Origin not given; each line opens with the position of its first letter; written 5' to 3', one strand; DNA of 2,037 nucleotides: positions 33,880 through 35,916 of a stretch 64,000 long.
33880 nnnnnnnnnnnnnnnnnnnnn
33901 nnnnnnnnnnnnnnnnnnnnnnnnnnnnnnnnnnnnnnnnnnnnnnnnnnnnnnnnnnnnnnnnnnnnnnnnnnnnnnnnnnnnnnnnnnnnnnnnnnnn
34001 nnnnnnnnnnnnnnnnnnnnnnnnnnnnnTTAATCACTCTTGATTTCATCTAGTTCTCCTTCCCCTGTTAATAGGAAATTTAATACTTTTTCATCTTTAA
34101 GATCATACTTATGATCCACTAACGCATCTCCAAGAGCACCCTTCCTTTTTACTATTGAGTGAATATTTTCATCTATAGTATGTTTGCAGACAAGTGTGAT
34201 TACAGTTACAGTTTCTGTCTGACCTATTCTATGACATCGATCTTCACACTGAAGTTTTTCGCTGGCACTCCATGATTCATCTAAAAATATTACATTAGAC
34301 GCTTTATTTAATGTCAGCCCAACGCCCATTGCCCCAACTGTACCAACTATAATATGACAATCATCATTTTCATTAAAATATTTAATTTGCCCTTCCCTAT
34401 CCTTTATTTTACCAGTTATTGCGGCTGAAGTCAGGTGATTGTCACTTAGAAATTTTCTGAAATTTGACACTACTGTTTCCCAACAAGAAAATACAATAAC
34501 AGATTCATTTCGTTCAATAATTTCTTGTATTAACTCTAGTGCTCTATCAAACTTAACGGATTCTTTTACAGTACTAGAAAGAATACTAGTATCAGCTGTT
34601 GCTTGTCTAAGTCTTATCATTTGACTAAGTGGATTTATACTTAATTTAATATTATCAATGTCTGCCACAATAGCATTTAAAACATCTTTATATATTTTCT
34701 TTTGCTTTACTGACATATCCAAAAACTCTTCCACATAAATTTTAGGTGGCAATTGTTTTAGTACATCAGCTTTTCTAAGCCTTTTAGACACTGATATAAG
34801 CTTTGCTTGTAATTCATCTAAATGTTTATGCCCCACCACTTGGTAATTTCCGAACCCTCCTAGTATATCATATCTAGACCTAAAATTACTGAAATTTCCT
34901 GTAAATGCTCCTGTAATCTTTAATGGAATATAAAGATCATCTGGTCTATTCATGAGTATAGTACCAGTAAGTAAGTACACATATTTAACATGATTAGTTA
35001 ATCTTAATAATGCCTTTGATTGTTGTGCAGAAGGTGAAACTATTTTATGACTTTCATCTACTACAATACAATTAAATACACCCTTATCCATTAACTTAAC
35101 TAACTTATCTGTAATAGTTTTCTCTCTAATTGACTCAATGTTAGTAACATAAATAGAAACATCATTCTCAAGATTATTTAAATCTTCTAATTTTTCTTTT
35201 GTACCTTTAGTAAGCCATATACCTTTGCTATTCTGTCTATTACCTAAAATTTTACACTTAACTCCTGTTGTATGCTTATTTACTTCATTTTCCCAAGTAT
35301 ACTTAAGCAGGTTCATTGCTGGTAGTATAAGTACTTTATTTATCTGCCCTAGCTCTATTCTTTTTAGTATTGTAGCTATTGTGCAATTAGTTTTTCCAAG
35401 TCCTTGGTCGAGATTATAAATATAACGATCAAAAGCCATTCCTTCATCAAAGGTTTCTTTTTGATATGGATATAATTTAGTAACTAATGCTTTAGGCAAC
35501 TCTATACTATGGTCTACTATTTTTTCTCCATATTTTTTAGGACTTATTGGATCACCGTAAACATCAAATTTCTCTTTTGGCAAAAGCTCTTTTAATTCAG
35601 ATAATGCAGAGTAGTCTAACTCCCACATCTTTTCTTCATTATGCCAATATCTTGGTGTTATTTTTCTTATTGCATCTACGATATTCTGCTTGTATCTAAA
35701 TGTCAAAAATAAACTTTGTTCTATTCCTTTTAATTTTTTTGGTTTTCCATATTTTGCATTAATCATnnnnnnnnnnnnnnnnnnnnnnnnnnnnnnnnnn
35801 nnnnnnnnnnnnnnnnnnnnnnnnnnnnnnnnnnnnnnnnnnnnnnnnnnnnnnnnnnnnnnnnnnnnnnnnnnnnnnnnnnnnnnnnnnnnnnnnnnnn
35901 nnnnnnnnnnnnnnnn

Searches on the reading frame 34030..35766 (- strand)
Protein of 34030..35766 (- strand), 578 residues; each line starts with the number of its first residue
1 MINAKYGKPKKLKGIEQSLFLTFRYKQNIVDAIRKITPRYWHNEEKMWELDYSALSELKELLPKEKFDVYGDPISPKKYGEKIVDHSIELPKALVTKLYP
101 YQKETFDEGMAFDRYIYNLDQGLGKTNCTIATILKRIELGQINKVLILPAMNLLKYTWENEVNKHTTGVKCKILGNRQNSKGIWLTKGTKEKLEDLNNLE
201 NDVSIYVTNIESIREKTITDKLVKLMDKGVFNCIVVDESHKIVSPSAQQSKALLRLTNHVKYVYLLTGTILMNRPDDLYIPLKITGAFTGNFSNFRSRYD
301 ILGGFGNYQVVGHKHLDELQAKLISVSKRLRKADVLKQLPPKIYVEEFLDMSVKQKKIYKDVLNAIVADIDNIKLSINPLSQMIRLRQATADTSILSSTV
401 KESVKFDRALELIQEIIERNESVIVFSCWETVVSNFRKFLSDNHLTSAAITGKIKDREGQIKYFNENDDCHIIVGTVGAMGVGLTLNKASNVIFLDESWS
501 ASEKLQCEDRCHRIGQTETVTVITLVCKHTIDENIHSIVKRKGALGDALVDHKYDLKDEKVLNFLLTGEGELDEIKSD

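Call 10: search_protein_families(library=phrogs, proteins=[window:34030-35766:-], max_evalue=0.0001)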
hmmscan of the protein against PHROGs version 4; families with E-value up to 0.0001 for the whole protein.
window:34030-35766:- (578 aa): 6 families
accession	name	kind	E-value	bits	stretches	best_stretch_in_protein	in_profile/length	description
phrog_62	-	DNA, RNA and nucleotide metabolism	3.7e-101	340.6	1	60-561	682-1144/1881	DNA helicase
phrog_29996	-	unknown function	1.4e-17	64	1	87-546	713-1160/1189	-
phrog_16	-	DNA, RNA and nucleotide metabolism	3.2e-17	63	1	87-535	239-604/986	DNA helicase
phrog_21391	-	DNA, RNA and nucleotide metabolism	6.3e-07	27.9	0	223-278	1030-1087/2021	DNA helicase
phrog_11354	-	unknown function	1.8e-06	28.6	1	455-550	10-105/116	-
phrog_24008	-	DNA, RNA and nucleotide metabolism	7e-06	25.2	1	95-280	478-643/1006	helicase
